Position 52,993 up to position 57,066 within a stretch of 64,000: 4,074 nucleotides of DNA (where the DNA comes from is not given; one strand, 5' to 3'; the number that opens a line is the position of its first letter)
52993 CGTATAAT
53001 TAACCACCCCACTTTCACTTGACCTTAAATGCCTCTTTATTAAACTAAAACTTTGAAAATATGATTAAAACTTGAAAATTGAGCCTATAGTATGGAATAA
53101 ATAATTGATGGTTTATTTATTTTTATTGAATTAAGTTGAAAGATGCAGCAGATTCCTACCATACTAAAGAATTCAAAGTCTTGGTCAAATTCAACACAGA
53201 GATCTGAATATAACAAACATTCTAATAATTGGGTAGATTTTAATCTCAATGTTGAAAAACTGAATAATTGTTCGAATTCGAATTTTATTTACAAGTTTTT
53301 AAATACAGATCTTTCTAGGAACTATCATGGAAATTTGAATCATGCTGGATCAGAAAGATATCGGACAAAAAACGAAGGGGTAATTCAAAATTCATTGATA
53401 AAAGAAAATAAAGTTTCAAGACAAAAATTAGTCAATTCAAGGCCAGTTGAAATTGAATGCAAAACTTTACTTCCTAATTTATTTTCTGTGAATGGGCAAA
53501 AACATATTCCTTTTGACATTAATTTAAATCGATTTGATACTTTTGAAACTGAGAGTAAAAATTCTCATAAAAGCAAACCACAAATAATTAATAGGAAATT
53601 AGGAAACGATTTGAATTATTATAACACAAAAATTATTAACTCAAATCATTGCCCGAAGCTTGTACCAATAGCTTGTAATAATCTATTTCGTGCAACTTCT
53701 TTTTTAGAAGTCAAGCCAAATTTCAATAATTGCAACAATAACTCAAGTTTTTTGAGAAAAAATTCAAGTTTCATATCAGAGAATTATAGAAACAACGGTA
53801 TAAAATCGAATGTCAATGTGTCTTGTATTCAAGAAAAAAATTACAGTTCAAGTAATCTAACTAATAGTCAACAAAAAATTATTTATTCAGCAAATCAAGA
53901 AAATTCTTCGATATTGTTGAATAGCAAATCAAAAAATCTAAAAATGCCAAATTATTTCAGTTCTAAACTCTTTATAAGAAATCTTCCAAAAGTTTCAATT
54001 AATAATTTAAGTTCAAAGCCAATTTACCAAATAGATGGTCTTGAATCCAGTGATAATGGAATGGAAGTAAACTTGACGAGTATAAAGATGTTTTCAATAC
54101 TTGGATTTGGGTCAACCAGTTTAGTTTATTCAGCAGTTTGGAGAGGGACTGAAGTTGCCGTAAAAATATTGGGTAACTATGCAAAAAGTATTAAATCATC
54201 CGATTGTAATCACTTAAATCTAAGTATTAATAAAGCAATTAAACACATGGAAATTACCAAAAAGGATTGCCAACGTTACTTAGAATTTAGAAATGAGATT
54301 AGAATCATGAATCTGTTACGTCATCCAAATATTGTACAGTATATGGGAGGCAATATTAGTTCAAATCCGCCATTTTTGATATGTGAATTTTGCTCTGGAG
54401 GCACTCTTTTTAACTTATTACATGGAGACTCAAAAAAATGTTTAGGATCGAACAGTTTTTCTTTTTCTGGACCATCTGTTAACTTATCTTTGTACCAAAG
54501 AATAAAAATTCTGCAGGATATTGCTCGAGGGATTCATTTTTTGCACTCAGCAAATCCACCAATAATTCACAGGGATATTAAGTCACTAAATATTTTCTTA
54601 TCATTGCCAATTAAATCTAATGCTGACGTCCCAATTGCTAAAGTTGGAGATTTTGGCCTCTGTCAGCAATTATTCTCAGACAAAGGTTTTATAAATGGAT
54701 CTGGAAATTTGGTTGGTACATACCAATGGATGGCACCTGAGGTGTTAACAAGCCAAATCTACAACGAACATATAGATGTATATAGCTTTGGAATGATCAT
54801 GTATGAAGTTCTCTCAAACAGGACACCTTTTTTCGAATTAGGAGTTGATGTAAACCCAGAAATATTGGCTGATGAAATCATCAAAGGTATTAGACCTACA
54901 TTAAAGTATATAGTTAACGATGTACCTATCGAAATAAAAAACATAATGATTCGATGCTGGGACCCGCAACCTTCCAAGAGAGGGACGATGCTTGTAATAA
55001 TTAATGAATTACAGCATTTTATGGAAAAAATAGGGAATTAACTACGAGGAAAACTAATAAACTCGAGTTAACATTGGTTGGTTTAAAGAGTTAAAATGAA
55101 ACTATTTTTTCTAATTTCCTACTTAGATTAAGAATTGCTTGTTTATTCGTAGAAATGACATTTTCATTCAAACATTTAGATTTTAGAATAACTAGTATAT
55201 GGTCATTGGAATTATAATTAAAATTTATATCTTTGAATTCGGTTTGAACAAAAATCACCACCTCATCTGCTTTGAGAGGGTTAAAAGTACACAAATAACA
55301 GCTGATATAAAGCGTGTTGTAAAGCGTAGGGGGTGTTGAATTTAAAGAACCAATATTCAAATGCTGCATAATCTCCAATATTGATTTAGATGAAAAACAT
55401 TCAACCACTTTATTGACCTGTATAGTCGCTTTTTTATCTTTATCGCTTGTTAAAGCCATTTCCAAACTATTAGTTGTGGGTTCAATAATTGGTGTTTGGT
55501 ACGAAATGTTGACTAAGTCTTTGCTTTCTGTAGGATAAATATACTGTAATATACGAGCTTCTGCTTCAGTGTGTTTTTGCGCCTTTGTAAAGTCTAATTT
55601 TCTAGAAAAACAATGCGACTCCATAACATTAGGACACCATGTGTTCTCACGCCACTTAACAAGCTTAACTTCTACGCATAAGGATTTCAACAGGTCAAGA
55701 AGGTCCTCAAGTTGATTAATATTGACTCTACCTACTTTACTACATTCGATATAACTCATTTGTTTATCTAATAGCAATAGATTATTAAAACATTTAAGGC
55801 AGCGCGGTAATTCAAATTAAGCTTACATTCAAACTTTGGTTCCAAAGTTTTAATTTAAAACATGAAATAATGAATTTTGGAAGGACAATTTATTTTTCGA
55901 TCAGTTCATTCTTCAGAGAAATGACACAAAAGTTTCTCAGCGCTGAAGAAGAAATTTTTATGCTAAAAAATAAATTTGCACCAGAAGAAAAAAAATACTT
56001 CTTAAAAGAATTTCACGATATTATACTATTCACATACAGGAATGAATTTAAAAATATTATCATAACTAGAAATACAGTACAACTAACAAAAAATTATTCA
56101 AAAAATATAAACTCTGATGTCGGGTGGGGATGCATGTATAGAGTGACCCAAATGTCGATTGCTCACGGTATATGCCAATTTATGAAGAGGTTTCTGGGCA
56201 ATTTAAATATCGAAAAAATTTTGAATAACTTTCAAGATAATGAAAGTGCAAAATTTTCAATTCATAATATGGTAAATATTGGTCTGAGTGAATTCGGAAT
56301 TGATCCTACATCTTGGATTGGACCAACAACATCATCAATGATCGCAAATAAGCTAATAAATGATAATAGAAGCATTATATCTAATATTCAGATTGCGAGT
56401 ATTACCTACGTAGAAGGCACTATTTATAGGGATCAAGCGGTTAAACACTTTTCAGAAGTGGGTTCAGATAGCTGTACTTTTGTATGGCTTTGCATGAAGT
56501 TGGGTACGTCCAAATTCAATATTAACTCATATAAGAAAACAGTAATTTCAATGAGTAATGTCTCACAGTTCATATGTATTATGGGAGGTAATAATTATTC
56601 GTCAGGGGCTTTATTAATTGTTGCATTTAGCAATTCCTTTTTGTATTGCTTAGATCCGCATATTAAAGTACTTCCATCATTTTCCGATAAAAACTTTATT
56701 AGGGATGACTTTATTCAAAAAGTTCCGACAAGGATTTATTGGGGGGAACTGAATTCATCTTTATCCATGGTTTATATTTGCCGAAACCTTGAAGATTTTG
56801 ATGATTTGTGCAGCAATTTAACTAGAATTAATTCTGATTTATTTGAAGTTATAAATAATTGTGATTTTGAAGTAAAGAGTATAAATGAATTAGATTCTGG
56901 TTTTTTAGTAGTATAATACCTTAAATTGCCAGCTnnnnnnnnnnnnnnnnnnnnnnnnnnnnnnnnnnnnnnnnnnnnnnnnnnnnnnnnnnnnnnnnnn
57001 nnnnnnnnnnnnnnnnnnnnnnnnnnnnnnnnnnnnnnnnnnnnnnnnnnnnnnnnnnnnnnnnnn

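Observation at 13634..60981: Convergent gene pairs with stop codons 1-25 nt apart imply obligatory 3' UTR overlap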

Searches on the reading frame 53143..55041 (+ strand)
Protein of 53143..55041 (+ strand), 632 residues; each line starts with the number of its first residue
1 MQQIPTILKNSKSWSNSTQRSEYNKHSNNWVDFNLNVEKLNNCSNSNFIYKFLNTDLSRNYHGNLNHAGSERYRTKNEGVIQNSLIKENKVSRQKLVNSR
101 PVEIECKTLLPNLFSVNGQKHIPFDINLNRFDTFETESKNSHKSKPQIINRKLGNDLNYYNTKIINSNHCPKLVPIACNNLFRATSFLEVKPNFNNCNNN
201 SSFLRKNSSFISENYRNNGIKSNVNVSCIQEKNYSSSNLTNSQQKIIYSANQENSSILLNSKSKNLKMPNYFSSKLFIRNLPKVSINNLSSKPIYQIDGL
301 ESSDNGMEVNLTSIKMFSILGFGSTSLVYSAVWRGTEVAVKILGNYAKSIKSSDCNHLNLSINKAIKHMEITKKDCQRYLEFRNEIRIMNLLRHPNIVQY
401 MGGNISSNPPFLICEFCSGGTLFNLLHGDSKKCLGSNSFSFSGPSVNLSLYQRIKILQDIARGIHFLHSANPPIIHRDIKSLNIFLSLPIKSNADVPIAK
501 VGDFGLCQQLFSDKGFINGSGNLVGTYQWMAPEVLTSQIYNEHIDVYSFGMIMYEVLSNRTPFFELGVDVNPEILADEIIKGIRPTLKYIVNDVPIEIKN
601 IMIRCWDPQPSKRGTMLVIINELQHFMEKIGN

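Call 8: search_protein_families(library=pfam, proteins=[window:53143-55041:+], max_evalue=0.01)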
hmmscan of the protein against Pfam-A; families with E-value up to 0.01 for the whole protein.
window:53143-55041:+ (632 aa): 2 families
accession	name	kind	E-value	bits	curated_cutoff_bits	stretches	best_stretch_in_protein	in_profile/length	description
PF00069.31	Pkinase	-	2.8e-43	148.7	31.7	1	358-620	21-258/263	Protein kinase domain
PF07714.23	PK_Tyr_Ser-Thr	-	5.7e-43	147.5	23.1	1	357-623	24-258/258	Protein tyrosine and serine/threonine kinase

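Call 25: find_encoding_contigs(protein=window:53143-55041:+, flank=9000, max_places=2)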
Protein window:53143-55041:+ (632 aa): 23 contigs read that carry it; 2 places shown.
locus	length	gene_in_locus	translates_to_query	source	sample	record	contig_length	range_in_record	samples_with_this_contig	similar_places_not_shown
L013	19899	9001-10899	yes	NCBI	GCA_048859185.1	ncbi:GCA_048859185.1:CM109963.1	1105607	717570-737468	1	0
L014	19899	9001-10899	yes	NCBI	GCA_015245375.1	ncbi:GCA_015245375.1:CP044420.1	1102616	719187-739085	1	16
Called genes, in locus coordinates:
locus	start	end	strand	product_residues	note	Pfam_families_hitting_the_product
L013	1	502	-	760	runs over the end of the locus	PF00501:AMP-binding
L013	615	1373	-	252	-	PF14580:LRR_9, PF12799:LRR_4 (weak), PF13855:LRR_8 (weak), PF12799:LRR_4 (weak)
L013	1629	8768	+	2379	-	PF08082:PRO8NT, PF08083:PROCN, PF10598:RRM_4, PF10597:U5_2-snRNA_bdg, PF10596:U6-snRNA_bdg, PF12134:PRP8_domainIV, PF08084:PROCT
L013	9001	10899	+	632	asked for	PF07714:PK_Tyr_Ser-Thr, PF00069:Pkinase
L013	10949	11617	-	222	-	-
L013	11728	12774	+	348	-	PF03416:Peptidase_C54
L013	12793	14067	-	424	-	PF04280:Tim44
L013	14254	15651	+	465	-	PF13091:PLDc_2, PF00614:PLDc (faint), PF13091:PLDc_2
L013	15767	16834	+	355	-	PF17903:KH_KRR1_1st, PF21800:KH_KRR1_2nd, PF22891:KH_PNO1_2nd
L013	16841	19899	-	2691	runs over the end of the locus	PF24515:ARM_KNTC1_3rd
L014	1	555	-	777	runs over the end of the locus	PF00501:AMP-binding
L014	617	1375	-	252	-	PF14580:LRR_9, PF12799:LRR_4 (weak), PF13855:LRR_8 (weak), PF12799:LRR_4 (weak)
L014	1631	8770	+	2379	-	PF08082:PRO8NT, PF08083:PROCN, PF10598:RRM_4, PF10597:U5_2-snRNA_bdg, PF10596:U6-snRNA_bdg, PF12134:PRP8_domainIV, PF08084:PROCT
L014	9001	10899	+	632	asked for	PF07714:PK_Tyr_Ser-Thr, PF00069:Pkinase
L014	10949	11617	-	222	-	-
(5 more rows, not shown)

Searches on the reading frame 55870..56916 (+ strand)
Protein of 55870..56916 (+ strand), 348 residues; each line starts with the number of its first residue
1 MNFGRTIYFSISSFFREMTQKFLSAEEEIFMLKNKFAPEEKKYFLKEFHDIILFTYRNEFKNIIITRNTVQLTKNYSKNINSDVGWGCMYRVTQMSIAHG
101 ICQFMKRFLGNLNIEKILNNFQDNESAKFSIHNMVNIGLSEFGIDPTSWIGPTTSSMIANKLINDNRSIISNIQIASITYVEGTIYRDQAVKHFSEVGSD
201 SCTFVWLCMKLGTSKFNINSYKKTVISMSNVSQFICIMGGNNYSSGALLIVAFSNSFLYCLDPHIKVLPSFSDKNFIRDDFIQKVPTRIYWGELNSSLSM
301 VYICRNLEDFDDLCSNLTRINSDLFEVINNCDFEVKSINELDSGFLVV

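Call 8: search_protein_families(library=pfam, proteins=[window:55870-56916:+], max_evalue=0.01)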
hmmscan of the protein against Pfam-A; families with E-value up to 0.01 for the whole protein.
window:55870-56916:+ (348 aa): 2 families
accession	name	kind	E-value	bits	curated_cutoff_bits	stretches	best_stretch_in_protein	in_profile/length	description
PF03416.26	Peptidase_C54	-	3.6e-56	191.1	25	1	42-315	2-275/276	Peptidase C54 catalytic domain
PF07910.19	Peptidase_C78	-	7.4e-05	22.9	29.1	1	74-229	13-127/200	Peptidase family C78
